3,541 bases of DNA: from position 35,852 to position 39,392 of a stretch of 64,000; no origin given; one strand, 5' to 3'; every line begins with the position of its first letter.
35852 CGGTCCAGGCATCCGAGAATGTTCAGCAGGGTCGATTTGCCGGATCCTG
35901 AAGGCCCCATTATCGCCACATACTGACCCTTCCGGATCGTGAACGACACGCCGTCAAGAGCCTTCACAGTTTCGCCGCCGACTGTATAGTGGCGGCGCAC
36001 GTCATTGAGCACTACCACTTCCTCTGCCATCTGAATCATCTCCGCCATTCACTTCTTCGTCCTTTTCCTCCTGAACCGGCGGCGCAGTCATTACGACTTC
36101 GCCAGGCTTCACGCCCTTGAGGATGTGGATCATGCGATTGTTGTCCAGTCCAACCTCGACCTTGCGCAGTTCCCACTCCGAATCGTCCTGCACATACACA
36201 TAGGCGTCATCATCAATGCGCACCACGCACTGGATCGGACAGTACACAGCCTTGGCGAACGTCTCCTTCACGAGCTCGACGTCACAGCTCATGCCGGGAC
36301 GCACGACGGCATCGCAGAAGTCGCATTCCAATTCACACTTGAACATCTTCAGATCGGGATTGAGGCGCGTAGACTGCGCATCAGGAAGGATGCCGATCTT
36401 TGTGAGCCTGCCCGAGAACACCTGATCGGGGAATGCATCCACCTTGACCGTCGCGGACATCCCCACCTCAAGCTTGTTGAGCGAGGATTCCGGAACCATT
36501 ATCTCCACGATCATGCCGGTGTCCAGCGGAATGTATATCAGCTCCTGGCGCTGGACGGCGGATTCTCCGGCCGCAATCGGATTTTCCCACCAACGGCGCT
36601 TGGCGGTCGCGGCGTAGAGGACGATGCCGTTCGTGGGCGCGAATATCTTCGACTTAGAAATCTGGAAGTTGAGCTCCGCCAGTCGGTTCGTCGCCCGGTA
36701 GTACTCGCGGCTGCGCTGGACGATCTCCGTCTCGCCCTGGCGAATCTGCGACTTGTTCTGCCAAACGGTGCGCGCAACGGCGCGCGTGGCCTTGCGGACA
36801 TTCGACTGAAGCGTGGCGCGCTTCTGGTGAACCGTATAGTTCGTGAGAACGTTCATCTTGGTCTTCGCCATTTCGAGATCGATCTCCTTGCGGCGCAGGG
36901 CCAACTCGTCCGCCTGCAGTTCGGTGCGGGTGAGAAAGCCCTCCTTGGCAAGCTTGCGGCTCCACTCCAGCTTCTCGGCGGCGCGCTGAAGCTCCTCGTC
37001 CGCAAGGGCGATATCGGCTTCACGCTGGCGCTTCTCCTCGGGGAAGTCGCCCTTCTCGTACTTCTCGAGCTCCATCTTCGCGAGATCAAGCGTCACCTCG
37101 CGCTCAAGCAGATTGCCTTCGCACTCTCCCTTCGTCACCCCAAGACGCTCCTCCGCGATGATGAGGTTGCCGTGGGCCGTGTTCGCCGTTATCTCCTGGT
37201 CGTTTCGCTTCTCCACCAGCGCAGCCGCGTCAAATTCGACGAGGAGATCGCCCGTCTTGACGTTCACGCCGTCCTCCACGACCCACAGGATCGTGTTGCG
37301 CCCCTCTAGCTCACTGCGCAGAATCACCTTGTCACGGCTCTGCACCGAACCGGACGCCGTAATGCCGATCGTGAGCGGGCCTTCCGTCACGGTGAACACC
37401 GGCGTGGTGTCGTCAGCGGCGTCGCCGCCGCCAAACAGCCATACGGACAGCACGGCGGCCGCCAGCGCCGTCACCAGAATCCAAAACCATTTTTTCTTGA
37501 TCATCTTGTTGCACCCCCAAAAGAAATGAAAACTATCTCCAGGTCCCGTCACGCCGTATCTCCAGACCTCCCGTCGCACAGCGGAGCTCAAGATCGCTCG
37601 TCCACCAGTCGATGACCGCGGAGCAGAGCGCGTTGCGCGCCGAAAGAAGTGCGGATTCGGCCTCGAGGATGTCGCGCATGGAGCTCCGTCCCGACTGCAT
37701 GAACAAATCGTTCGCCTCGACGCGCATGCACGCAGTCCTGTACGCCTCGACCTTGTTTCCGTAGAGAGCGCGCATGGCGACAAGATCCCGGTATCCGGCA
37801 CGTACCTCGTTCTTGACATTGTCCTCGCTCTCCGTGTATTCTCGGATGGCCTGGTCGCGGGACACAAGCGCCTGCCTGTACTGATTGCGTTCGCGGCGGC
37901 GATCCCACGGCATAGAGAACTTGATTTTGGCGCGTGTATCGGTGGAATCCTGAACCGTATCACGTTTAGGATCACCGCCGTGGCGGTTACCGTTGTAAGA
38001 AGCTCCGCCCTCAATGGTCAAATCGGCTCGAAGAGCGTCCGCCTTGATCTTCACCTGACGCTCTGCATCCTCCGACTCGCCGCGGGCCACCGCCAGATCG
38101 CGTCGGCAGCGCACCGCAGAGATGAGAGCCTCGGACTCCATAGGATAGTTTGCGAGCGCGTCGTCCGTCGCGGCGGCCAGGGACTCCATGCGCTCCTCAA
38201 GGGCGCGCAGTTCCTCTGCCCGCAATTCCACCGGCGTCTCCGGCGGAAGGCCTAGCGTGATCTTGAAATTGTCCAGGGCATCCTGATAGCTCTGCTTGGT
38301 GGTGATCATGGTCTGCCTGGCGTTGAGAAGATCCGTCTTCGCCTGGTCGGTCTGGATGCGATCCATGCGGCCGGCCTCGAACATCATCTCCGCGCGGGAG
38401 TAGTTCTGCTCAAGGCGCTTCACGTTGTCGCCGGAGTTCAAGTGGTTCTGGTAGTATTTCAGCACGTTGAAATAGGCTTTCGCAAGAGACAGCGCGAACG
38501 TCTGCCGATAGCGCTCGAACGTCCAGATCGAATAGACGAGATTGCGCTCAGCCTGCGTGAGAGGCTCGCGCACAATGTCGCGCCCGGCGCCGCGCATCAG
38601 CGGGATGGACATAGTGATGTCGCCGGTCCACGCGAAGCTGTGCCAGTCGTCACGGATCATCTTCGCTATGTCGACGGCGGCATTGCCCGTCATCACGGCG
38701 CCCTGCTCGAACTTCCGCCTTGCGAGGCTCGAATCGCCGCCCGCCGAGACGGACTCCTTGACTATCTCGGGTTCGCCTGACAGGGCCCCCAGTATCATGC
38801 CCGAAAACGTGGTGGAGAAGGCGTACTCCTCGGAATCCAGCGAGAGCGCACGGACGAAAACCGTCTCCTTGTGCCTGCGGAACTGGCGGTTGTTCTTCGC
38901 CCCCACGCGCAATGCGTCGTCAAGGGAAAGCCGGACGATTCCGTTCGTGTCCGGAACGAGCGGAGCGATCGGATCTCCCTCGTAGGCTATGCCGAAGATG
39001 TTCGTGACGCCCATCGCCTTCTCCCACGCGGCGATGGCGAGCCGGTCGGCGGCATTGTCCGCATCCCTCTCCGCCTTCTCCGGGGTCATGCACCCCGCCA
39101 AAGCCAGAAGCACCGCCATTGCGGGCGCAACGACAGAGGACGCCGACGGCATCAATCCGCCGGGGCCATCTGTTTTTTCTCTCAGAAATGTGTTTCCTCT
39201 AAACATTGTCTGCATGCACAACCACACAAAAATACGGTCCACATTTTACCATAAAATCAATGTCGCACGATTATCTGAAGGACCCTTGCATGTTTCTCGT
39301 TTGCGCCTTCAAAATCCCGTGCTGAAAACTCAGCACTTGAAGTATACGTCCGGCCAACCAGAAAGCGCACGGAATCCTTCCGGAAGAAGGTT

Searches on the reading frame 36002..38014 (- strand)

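Call 63: search_protein_families(library=pfam, proteins=[window:36002-38014:-], max_evalue=0.0001)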
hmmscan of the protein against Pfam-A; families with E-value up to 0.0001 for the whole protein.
window:36002-38014:- (670 aa): 2 families
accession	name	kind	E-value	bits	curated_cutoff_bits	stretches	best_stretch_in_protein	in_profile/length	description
PF16576.10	HlyD_D23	-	2.4e-07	30.7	30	1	477-541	121-185/214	Barrel-sandwich domain of CusB or HlyD membrane-fusion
PF13437.12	HlyD_3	-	8e-07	30.2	22.2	1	477-548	12-84/106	HlyD family secretion protein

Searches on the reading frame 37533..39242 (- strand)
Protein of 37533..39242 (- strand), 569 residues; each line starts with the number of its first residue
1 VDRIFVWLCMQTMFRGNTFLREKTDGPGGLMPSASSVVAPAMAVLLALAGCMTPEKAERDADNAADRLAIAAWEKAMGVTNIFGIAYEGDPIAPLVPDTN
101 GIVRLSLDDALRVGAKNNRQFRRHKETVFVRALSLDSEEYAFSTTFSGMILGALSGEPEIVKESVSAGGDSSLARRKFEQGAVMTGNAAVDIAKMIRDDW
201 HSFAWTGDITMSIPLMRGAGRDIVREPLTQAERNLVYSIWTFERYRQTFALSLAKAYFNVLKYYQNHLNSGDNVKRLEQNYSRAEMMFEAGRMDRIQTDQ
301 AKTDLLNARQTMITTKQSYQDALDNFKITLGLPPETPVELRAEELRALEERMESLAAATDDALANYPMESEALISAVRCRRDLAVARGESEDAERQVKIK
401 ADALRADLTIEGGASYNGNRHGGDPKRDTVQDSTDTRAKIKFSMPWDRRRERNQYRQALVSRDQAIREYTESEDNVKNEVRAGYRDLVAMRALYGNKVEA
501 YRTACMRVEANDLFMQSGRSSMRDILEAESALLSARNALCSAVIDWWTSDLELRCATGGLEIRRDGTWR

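Call 63: search_protein_families(library=pfam, proteins=[window:37533-39242:-], max_evalue=0.0001)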
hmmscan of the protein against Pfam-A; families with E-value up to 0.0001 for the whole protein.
window:37533-39242:- (569 aa): 1 family
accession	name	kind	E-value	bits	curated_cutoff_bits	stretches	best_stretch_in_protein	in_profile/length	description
PF02321.23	OEP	-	1.2e-30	107.2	22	2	380-557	12-186/187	Outer membrane efflux protein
